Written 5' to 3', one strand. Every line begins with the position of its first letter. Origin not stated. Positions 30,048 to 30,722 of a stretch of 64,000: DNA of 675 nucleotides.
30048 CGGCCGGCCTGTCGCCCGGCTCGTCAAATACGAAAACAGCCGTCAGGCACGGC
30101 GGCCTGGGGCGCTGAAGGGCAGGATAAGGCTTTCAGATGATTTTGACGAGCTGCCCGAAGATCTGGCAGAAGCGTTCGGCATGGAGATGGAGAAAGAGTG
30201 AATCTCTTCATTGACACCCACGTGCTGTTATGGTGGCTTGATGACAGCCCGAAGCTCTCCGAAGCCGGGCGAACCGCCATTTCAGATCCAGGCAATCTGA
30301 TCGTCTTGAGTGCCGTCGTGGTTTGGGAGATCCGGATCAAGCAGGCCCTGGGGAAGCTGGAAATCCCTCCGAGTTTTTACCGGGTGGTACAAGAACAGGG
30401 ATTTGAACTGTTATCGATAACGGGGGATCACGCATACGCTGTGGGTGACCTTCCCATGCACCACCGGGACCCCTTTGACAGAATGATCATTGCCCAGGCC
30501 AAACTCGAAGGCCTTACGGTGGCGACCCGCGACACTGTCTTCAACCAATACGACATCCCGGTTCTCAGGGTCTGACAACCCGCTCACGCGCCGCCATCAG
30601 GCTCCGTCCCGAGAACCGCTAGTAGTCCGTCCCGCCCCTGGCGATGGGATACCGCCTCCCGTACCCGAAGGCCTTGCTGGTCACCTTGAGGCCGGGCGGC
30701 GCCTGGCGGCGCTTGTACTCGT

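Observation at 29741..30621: An ~840-bp TA cassette between ilvC and nadE is bounded by nested direct repeats, with a relic ilvC terminus left behind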

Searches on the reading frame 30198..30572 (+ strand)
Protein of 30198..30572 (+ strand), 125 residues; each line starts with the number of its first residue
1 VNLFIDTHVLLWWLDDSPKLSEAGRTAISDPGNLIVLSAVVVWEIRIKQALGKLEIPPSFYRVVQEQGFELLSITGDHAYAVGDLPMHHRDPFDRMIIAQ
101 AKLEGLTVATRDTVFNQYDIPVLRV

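Call 13: search_protein_families(library=pfam, proteins=[window:30198-30572:+])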
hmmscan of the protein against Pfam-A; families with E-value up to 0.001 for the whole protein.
window:30198-30572:+ (125 aa): 1 family
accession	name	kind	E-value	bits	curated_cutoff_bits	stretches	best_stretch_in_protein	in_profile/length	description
PF01850.27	PIN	-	2.9e-18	67.1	23.6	1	4-119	2-118/120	PIN domain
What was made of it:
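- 30198..30575 (+): vapC (PIN-domain toxin, 125 aa), overlapping phd by 4 nt. Pfam PF01850 (call 13).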

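Call 14: find_encoding_contigs(protein=window:30198-30572:+, flank=10000, max_places=10)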
Protein window:30198-30572:+ (125 aa): 2 contigs read that carry it; 2 places shown.
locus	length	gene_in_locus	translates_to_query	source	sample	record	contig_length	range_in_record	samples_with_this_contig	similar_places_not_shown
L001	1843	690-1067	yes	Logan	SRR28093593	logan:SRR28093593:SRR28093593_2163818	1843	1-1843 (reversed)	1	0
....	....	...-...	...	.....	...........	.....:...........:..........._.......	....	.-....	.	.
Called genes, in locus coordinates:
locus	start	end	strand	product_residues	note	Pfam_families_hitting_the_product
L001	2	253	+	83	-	?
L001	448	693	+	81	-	PF02604:PhdYeFM_antitox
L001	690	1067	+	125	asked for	PF01850:PIN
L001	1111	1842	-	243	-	?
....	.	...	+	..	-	?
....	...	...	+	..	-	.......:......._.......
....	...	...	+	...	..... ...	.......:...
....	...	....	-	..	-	?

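Call 34: find_homologous_proteins(query=window:30198-30572:+, max_evalue=1e-20)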
Query window:30198-30572:+ (125 aa): 4107 proteins with E <= 1e-20 among 4833 candidates; the best 120 are listed.
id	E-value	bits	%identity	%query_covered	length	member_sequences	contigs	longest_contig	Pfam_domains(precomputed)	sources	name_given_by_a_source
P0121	4.2e-72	258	93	100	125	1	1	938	PF01850.28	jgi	-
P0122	1.3e-70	253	93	100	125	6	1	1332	PF01850.28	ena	-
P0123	2.1e-69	250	89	100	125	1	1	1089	PF01850.28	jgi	jgi:PIN domain nuclease of toxin-antitoxin system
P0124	4.7e-69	248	91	100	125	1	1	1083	PF01850.28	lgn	-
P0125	5.8e-65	235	82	100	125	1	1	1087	PF01850.28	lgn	-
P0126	1.2e-63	231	81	100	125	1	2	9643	PF01850.28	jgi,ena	-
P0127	3.3e-63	230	82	100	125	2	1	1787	PF01850.28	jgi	jgi:PIN domain nuclease of toxin-antitoxin system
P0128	1.4e-62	228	82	100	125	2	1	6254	PF01850.28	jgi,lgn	-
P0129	1.8e-62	227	81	100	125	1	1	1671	PF01850.28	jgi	jgi:PIN domain nuclease of toxin-antitoxin system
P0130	2.5e-62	227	80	100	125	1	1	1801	PF01850.28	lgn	-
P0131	9.0e-61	222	78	100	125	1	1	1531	PF01850.28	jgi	jgi:PIN domain nuclease of toxin-antitoxin system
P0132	9.1e-61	222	78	100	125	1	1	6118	PF01850.28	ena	-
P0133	1.0e-60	221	80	100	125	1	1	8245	PF01850.28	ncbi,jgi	-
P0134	1.8e-60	221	76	100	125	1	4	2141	PF01850.28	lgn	-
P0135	2.3e-60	220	78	100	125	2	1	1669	PF01850.28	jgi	jgi:PIN domain nuclease of toxin-antitoxin system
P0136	3.0e-60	220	78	100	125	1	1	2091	PF01850.28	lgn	-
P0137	3.6e-60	220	77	100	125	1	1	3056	PF01850.28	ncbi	-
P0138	6.1e-60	219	78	100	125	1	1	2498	PF01850.28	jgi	jgi:PIN domain nuclease of toxin-antitoxin system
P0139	8.4e-60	219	76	100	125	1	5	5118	PF01850.28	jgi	jgi:PIN domain nuclease of toxin-antitoxin system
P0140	1.0e-59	218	78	100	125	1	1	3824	PF01850.28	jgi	jgi:PIN domain nuclease of toxin-antitoxin system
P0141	1.9e-59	217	80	98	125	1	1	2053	PF01850.28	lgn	-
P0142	2.6e-59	217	77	100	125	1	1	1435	PF01850.28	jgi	jgi:PIN domain nuclease of toxin-antitoxin system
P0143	2.7e-59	217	77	100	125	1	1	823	PF01850.28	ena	-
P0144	4.8e-59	216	77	100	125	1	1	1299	PF01850.28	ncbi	-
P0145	6.1e-59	216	75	100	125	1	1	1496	PF01850.28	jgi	jgi:PIN domain nuclease of toxin-antitoxin system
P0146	8.7e-59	215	75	100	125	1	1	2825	PF01850.28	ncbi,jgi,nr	ncbi:MAG: type II toxin-antitoxin system VapC family toxin [Deltaproteobacteria bacterium]|nr:type I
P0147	1.3e-58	215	76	100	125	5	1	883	PF01850.28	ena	-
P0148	2.4e-58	214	76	98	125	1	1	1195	PF01850.28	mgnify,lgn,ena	mgnify:CR=1 FL=1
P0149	2.6e-58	214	74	99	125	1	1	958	PF01850.28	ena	-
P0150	4.5e-58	213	74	100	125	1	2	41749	PF01850.28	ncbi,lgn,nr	ncbi:MAG: type II toxin-antitoxin system VapC family toxin [Desulfobacteraceae bacterium]|nr:type II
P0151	9.5e-58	212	75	100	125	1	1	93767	PF01850.28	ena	-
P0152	1.2e-57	212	75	100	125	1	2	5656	PF01850.28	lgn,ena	-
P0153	1.6e-57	211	73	100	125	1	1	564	PF01850.28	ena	-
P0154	2.6e-57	210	74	100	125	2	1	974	PF01850.28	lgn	-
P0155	4.1e-57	210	75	98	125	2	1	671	PF01850.28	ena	-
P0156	4.6e-57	210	78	98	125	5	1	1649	PF01850.28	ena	-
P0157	5.3e-57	209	74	100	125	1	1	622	PF01850.28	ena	-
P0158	7.1e-57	209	72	100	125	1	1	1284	PF01850.28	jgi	jgi:PIN domain nuclease of toxin-antitoxin system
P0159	9.0e-57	209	75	98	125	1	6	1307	PF01850.28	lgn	-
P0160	1.1e-56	208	73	100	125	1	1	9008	PF01850.28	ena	-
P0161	1.6e-56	208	74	99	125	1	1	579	PF01850.28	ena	-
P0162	1.9e-56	208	74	100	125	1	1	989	PF01850.28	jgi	jgi:PIN domain nuclease of toxin-antitoxin system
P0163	2.1e-56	208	73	99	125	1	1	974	PF01850.28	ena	-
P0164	2.3e-56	207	73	100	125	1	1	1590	PF01850.28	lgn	-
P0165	2.5e-56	207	70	99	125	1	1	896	PF01850.28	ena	-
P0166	3.4e-56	207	73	100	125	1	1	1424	PF01850.28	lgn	-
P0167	3.6e-56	207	76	98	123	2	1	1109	PF01850.28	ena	-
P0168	4.9e-56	206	72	100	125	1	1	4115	PF01850.28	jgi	jgi:PIN domain nuclease of toxin-antitoxin system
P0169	5.2e-56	206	74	100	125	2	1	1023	PF01850.28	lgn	-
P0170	6.4e-56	206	76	98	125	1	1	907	PF01850.28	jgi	-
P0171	6.5e-56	206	72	98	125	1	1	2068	PF01850.28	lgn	-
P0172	7.4e-56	206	71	100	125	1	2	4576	PF01850.28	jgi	jgi:PIN domain nuclease of toxin-antitoxin system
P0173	8.1e-56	206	72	98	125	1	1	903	PF01850.28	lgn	-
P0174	8.8e-56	206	71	100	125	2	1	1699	PF01850.28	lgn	-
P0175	8.8e-56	206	74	98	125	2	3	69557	PF01850.28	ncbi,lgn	ncbi:MAG: type II toxin-antitoxin system VapC family toxin [Desulfohalobiaceae bacterium]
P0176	1.1e-55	205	73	99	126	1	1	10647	PF01850.28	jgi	jgi:PIN domain nuclease of toxin-antitoxin system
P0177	1.3e-55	205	73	100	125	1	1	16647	PF01850.28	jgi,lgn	jgi:PIN domain nuclease of toxin-antitoxin system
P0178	1.3e-55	205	71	100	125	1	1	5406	PF01850.28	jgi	jgi:PIN domain nuclease of toxin-antitoxin system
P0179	1.4e-55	205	70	100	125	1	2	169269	PF01850.28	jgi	jgi:PIN domain nuclease of toxin-antitoxin system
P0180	1.5e-55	205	71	100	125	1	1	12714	PF01850.28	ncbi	-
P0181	1.5e-55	205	71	100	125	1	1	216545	PF01850.28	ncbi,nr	ncbi:MAG: type II toxin-antitoxin system VapC family toxin [Desulfobacterales bacterium]|nr:type II 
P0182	1.6e-55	205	72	99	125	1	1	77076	PF01850.28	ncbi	ncbi:MAG: type II toxin-antitoxin system VapC family toxin [Pseudomonadota bacterium]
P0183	1.7e-55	205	72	98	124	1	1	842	PF01850.28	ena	-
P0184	1.9e-55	204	72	98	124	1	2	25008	PF01850.28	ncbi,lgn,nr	ncbi:MAG: type II toxin-antitoxin system VapC family toxin [Desulfobacterales bacterium]|nr:type II 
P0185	2.2e-55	204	73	100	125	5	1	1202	PF01850.28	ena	-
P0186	2.2e-55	204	72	100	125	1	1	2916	PF01850.28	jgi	-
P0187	3.1e-55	204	74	98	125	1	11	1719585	PF01850.28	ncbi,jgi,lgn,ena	jgi:PIN domain nuclease of toxin-antitoxin system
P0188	3.7e-55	204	73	99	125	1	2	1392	PF01850.28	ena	-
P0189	3.7e-55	204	71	100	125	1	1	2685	PF01850.28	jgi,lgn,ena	-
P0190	4.0e-55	203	73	98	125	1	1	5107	PF01850.28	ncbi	-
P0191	5.0e-55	203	72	100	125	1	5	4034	PF01850.28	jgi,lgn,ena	jgi:PIN domain nuclease of toxin-antitoxin system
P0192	5.0e-55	203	72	98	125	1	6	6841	PF01850.28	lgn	-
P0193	5.3e-55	203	75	98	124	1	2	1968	PF01850.28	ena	-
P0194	5.4e-55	203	70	100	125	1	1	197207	PF01850.28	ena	-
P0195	5.8e-55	203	70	100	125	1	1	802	PF01850.28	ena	-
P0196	5.9e-55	203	72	98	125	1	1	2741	PF01850.28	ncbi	-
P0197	6.9e-55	203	72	100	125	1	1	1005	PF01850.28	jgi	jgi:PIN domain nuclease of toxin-antitoxin system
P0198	7.4e-55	203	74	98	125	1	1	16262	PF01850.28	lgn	-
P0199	7.4e-55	203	70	100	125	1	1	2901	PF01850.28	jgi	-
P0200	9.8e-55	202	73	99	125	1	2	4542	PF01850.28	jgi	jgi:PIN domain nuclease of toxin-antitoxin system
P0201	1.0e-54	202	72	98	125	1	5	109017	PF01850.28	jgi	-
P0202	1.2e-54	202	72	100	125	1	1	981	PF01850.28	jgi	jgi:PIN domain nuclease of toxin-antitoxin system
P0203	1.3e-54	202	70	100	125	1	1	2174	PF01850.28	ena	-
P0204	1.3e-54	202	71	100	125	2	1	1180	PF01850.28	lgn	-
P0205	1.3e-54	202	70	100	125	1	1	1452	PF01850.28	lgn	-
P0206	1.4e-54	202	72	87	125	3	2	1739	PF01850.28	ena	-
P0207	1.4e-54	202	70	100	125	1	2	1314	PF01850.28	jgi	jgi:PIN domain nuclease of toxin-antitoxin system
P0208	1.6e-54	201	74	100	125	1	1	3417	PF01850.28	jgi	jgi:PIN domain nuclease of toxin-antitoxin system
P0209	1.7e-54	201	70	99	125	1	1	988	PF01850.28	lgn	-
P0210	1.8e-54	201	72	100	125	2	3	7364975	PF01850.28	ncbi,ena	-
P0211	2.0e-54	201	72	99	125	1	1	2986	PF01850.28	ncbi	ncbi:MAG: type II toxin-antitoxin system VapC family toxin [Anaerolineales bacterium]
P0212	2.1e-54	201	74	100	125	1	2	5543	PF01850.28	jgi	jgi:PIN domain nuclease of toxin-antitoxin system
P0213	2.3e-54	201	72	98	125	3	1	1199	PF01850.28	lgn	-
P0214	3.4e-54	200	69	100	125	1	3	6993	PF01850.28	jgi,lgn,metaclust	metaclust:\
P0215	3.7e-54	200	69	100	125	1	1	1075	PF01850.28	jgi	-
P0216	4.0e-54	200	72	100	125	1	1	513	PF01850.28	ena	-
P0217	4.2e-54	200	70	99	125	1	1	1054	PF01850.28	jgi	-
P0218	4.3e-54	200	70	100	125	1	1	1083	PF01850.28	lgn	-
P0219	5.3e-54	200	68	100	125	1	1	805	PF01850.28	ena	-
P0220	6.6e-54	199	67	100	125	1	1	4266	PF01850.28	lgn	-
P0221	6.8e-54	199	72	98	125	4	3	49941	PF01850.28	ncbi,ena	ncbi:MAG: type II toxin-antitoxin system VapC family toxin [Desulfobacteraceae bacterium]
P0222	8.6e-54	199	70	98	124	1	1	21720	PF01850.28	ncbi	ncbi:MAG: type II toxin-antitoxin system VapC family toxin [Thermodesulfobacteriota bacterium]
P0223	9.2e-54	199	70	100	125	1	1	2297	PF01850.28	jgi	-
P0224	9.5e-54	199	72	95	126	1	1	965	PF01850.28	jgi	jgi:PIN domain nuclease of toxin-antitoxin system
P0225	1.0e-53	199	70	98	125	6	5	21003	PF01850.28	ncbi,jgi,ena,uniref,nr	ncbi:type II toxin-antitoxin system VapC family toxin [Desulfonatronospira sp.]|uniref:type II toxin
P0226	1.1e-53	199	69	98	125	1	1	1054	PF01850.28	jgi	-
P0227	1.2e-53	199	70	100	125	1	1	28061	PF01850.28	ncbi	-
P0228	1.3e-53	199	68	100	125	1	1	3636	PF01850.28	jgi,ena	-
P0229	1.3e-53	199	72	95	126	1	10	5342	PF01850.28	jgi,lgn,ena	jgi:PIN domain nuclease of toxin-antitoxin system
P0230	1.3e-53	198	72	98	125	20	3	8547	PF01850.28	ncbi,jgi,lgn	-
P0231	1.8e-53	198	72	100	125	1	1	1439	PF01850.28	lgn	-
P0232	1.8e-53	198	68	99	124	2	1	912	PF01850.28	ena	-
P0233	2.0e-53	198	69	100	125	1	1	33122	PF01850.28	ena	-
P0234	2.1e-53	198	72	98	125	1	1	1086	PF01850.28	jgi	jgi:PIN domain nuclease of toxin-antitoxin system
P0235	2.2e-53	198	72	98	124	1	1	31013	PF01850.28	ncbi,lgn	-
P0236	2.6e-53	198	70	100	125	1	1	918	PF01850.28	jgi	-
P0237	2.7e-53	197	72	98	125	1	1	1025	PF01850.28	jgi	jgi:PIN domain nuclease of toxin-antitoxin system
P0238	2.8e-53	197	69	100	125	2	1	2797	PF01850.28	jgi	-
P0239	3.2e-53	197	70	100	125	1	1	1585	PF01850.28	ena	-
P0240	3.2e-53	197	70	100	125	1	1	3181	PF01850.28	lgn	-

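Call 36: find_encoding_contigs(protein=P0122, flank=3000, max_places=4)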
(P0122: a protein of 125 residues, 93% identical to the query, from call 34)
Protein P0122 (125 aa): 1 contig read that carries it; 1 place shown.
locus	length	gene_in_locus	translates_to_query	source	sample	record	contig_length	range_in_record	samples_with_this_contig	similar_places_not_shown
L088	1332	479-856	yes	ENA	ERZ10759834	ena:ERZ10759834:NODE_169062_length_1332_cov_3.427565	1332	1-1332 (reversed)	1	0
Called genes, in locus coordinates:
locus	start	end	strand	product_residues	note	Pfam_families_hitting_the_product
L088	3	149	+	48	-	?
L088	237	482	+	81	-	PF02604:PhdYeFM_antitox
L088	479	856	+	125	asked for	PF01850:PIN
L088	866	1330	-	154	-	?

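Call 37: find_encoding_contigs(protein=P0121, flank=3000, max_places=4)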
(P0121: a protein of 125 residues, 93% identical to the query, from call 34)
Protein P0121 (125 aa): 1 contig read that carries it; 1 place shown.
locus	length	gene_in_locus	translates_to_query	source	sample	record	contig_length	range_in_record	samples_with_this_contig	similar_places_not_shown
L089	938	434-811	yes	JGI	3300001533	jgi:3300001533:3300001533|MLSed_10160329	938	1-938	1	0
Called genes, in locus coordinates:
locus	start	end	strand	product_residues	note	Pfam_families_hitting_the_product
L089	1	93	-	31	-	?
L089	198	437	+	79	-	PF02604:PhdYeFM_antitox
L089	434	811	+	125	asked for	PF01850:PIN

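Call 38: find_encoding_contigs(protein=P0124, flank=3000, max_places=4)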
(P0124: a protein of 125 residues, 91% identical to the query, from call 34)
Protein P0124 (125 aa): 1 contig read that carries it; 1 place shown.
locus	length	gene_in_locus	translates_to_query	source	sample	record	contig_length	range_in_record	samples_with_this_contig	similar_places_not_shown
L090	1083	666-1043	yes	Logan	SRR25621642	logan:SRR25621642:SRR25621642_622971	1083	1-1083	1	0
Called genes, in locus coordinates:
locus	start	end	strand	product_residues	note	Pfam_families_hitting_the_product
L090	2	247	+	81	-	?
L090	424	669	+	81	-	PF02604:PhdYeFM_antitox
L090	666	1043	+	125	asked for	PF01850:PIN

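Call 39: find_encoding_contigs(protein=P0123, flank=3000, max_places=4)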
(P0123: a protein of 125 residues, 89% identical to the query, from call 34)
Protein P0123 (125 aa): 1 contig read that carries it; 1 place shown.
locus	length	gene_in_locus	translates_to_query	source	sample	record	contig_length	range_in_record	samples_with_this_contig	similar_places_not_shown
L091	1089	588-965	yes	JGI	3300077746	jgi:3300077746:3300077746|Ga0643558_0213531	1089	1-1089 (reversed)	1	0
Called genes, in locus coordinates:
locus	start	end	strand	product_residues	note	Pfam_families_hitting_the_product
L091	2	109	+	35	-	?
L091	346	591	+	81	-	PF02604:PhdYeFM_antitox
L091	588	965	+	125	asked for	PF01850:PIN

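Call 72: find_related_loci(query=window:30198-30572:+, collection=viral_contigs, flank=3000)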
Query window:30198-30572:+ (125 aa) in viral_contigs; peptide patterns used: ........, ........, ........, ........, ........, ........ (x = any residue, [..] = any of these).
9 stretches matched a pattern, but none encodes a relative of the query by tblastn (E <= 1e-3).
